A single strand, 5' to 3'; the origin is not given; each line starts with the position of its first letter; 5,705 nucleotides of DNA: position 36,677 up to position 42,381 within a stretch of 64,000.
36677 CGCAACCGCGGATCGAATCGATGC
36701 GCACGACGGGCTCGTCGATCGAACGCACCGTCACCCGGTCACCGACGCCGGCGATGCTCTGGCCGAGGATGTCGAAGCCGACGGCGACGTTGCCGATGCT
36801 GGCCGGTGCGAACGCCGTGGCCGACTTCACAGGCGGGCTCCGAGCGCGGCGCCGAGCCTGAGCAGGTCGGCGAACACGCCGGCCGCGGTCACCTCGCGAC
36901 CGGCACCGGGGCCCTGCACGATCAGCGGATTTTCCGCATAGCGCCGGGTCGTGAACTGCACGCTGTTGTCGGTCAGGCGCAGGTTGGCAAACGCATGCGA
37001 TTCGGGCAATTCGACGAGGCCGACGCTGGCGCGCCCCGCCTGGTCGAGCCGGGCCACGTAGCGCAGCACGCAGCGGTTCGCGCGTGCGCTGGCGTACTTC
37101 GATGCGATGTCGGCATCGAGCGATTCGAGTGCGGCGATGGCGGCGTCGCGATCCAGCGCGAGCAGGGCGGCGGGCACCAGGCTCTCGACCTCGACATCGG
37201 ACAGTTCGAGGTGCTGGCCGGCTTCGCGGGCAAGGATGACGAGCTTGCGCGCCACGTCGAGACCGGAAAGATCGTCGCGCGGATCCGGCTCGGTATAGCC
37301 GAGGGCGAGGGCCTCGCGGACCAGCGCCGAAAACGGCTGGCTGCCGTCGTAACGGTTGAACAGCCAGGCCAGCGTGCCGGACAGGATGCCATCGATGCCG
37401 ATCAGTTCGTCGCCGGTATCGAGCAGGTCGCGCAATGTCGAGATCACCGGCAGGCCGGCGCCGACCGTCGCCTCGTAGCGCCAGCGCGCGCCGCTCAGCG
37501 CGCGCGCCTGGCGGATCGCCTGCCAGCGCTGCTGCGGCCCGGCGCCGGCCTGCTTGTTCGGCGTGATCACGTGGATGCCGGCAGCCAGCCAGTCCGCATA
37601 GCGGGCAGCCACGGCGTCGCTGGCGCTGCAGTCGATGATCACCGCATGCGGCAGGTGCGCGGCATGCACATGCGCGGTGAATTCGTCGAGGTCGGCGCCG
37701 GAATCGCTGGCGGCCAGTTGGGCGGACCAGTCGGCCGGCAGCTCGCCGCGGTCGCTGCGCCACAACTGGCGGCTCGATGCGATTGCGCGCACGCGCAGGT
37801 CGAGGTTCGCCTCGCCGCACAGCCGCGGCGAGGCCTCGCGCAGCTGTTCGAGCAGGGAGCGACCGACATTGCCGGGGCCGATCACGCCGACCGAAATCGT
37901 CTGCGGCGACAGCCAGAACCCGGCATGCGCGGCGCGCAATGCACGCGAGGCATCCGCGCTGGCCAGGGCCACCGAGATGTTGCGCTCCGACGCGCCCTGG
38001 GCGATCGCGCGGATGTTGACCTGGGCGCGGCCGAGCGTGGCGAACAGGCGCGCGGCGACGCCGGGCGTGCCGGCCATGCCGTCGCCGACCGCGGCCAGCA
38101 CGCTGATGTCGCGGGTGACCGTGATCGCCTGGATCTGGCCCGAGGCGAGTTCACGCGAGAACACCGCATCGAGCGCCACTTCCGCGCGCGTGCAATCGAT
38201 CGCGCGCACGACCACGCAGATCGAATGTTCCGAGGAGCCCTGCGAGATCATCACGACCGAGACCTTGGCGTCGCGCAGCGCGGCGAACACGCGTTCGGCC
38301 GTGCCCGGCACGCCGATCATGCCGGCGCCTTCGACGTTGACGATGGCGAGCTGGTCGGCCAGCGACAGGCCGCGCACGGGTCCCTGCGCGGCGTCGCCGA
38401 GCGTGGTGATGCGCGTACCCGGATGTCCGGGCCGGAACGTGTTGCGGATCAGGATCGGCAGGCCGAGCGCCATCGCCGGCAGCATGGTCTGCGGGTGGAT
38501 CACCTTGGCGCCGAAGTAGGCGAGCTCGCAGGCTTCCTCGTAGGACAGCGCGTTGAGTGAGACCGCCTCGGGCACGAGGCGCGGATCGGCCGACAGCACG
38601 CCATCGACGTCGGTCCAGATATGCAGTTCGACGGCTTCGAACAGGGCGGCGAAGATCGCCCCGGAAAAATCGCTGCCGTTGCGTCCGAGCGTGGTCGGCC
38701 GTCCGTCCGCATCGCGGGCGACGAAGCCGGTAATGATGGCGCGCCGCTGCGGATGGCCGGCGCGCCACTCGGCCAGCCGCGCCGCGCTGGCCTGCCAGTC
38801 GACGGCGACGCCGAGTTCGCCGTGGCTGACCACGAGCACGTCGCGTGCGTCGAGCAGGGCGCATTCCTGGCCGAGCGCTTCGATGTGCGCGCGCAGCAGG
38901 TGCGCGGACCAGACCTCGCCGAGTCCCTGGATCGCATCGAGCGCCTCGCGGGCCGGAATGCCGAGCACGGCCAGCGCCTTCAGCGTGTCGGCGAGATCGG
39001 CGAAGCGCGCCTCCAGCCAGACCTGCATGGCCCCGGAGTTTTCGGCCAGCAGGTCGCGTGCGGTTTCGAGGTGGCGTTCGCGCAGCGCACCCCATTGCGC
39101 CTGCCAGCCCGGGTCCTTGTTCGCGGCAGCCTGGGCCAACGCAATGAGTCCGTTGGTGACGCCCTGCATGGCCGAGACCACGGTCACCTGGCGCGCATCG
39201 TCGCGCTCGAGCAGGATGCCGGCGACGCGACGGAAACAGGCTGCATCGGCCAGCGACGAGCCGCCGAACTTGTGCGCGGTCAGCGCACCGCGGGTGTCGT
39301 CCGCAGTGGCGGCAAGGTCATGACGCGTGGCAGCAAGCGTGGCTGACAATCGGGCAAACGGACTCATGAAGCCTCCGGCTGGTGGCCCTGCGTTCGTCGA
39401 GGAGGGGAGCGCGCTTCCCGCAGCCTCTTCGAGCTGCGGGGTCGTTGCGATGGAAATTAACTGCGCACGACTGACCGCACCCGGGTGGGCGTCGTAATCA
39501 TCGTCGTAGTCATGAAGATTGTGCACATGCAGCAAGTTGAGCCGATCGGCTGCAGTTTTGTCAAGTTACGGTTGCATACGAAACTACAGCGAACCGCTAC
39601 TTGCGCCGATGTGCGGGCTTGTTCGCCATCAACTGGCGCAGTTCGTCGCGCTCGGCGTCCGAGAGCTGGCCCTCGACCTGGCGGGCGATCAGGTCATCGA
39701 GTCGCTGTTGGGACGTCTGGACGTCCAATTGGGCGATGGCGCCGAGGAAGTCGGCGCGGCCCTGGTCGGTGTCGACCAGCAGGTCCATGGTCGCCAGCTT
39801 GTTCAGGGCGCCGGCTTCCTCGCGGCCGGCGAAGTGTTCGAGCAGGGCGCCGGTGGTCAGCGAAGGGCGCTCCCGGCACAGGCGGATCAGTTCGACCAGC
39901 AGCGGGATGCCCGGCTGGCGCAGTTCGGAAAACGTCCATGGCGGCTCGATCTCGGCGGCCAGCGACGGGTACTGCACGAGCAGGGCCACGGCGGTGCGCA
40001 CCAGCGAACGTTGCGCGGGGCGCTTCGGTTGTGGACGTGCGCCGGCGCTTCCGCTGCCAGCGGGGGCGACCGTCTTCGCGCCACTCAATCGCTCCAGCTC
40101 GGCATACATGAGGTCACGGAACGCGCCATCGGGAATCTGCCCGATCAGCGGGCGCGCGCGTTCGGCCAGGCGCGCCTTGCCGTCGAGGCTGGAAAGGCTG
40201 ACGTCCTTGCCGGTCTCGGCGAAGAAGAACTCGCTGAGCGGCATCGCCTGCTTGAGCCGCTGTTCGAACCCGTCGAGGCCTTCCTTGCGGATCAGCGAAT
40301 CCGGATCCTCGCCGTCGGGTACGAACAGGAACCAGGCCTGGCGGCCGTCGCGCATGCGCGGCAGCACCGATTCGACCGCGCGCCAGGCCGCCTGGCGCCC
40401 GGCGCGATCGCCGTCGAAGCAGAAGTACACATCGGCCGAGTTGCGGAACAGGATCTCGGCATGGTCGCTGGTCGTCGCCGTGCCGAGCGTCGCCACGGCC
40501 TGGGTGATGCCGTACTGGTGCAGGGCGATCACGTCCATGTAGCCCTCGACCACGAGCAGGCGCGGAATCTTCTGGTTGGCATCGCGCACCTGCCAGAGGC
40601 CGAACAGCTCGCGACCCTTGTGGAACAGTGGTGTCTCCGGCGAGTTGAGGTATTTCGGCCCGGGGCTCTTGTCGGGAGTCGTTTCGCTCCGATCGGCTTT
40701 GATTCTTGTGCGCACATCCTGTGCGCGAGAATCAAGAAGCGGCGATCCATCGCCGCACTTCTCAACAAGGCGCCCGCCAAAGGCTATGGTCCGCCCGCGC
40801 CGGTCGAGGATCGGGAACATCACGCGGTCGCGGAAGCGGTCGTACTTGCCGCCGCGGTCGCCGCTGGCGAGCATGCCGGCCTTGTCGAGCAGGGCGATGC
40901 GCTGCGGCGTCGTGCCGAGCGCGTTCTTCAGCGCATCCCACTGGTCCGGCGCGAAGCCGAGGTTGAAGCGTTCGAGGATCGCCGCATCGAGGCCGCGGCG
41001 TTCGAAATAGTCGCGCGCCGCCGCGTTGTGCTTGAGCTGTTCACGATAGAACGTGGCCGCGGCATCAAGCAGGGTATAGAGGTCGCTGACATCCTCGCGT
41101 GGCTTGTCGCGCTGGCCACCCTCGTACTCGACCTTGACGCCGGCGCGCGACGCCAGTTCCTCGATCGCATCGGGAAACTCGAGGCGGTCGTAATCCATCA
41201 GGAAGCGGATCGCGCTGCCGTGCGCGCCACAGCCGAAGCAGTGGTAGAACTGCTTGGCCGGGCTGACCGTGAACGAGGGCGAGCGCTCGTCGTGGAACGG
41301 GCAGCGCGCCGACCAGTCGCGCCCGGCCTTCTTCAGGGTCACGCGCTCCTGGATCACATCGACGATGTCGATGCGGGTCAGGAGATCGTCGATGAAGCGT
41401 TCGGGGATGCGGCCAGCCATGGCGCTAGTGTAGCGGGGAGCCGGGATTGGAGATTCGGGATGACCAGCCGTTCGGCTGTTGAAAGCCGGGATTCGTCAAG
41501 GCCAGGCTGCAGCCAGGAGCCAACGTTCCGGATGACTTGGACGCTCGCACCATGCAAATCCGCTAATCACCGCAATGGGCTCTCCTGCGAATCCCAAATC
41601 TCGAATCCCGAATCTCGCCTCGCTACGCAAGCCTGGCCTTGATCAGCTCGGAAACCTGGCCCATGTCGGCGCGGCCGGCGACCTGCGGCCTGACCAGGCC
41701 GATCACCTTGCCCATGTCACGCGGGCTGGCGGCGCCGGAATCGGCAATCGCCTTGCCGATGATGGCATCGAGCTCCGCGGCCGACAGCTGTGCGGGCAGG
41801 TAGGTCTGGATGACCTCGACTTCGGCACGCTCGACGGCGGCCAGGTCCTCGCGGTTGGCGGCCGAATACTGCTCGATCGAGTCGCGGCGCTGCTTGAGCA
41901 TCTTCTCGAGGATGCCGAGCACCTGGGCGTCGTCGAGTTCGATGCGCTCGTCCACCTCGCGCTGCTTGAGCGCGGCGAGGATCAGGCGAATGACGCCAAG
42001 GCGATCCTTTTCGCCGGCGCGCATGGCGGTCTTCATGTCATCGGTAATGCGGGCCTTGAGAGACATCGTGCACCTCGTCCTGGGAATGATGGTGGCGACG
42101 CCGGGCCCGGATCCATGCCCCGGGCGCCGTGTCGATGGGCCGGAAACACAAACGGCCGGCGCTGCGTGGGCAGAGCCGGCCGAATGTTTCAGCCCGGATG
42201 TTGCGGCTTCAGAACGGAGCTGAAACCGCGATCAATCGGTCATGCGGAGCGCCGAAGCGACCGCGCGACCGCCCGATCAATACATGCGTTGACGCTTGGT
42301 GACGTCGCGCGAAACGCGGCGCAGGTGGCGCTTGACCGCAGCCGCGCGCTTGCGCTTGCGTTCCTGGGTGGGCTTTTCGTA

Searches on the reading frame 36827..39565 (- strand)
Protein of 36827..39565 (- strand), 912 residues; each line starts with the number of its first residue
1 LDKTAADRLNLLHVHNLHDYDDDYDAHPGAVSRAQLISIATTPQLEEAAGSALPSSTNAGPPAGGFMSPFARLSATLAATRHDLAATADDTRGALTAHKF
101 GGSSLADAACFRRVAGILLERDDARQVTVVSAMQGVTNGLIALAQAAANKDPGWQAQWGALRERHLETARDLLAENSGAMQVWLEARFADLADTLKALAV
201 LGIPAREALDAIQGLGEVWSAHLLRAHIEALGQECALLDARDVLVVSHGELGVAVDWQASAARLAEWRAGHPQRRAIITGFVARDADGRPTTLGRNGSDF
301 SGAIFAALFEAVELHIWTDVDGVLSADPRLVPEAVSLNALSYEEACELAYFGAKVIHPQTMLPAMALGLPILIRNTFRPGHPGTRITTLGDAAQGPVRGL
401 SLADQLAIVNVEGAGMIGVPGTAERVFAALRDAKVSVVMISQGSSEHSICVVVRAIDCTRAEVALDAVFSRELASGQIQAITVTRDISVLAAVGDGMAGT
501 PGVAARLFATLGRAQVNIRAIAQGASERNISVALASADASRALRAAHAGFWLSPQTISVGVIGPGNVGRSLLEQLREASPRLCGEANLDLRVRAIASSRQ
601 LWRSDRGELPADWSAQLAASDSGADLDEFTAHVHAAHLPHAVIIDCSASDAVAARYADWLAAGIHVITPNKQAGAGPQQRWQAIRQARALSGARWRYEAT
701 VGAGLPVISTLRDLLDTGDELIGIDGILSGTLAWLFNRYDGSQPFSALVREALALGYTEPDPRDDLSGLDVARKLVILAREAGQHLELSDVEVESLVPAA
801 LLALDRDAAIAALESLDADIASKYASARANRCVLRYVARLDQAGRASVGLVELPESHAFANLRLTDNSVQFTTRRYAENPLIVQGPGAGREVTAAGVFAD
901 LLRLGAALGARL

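Call 60: search_protein_families(library=pfam, proteins=[window:36827-39565:-], max_evalue=0.00001)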
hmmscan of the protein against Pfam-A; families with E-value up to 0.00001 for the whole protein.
window:36827-39565:- (912 aa): 6 families
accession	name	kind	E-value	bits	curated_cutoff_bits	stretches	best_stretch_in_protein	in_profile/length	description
PF00742.24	Homoserine_dh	-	4.6e-49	167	22.9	1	706-902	1-173/173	Homoserine dehydrogenase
PF22468.2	ACT_9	-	4e-42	142.2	27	2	491-550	2-61/61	ACT domain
PF00696.33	AA_kinase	-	2.6e-39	135.8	24.9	1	97-375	4-234/234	Amino acid kinase family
PF03447.22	NAD_binding_3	-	5.3e-19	69.5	24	1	563-698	1-116/116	Homoserine dehydrogenase, NAD binding domain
PF13840.12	ACT_7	-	1.1e-15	57.7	27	2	404-465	4-63/65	ACT domain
PF01842.31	ACT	-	6.1e-15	55.1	27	2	496-538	6-50/66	ACT domain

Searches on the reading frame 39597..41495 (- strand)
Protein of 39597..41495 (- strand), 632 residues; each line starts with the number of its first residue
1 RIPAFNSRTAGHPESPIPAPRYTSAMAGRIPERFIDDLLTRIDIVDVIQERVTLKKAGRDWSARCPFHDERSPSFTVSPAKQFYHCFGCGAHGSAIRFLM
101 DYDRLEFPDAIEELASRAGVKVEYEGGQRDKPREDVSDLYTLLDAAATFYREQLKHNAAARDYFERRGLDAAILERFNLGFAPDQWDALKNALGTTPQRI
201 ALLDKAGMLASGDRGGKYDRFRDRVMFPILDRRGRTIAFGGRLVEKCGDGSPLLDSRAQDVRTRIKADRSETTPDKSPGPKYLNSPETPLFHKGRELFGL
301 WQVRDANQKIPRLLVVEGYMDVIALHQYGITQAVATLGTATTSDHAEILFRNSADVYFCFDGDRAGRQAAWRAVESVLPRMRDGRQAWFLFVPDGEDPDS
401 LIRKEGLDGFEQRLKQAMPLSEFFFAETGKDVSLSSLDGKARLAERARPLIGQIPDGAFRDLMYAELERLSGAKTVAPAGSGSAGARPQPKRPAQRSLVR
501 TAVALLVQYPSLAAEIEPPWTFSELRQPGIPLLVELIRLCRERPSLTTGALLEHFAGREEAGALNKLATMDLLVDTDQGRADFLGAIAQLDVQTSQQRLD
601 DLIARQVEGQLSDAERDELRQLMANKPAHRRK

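Call 60: search_protein_families(library=pfam, proteins=[window:39597-41495:-], max_evalue=0.00001)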
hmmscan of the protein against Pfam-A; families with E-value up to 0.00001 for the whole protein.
window:39597-41495:- (632 aa): 8 families
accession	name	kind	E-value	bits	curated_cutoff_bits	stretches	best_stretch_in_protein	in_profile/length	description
PF01807.25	Zn_ribbon_DnaG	-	1e-39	134.7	24.9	1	31-125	2-96/98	CHC2 zinc finger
PF08275.17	DNAG_N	-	3.7e-35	121.2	26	1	149-303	1-127/128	DNA primase catalytic core, N-terminal domain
PF08278.16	DnaG_DnaB_bind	-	2.7e-30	105.7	29.1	1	499-622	1-124/124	DNA primase DnaG DnaB-binding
PF13155.12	Toprim_2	-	7.1e-19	68.4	22.1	1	315-401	2-87/88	Toprim-like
PF13662.12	Toprim_4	-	2.4e-17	63.4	25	1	313-378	3-75/85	Toprim domain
PF01751.28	Toprim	-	8.7e-15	55.1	23.1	1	313-383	2-86/96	Toprim domain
PF10410.14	DnaB_bind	-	1.6e-10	41.5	20.6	1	421-472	1-52/56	DnaB-helicase binding domain of primase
PF13362.12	Toprim_3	-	2.1e-09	38.1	27.2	1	313-406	2-93/95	Toprim domain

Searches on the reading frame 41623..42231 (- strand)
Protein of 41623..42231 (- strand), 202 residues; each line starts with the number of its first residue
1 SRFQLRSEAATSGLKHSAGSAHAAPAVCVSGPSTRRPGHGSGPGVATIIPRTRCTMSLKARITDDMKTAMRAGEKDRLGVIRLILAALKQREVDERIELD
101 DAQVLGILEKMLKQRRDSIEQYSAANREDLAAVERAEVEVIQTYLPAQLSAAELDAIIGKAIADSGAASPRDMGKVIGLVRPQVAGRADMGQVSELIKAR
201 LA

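Call 60: search_protein_families(library=pfam, proteins=[window:41623-42231:-], max_evalue=0.00001)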
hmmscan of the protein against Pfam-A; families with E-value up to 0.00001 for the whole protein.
window:41623-42231:- (202 aa): 1 family
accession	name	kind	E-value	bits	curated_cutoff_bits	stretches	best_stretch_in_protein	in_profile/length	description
PF09424.15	YqeY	-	1.7e-55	187.5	27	1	59-201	1-143/143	Yqey-like protein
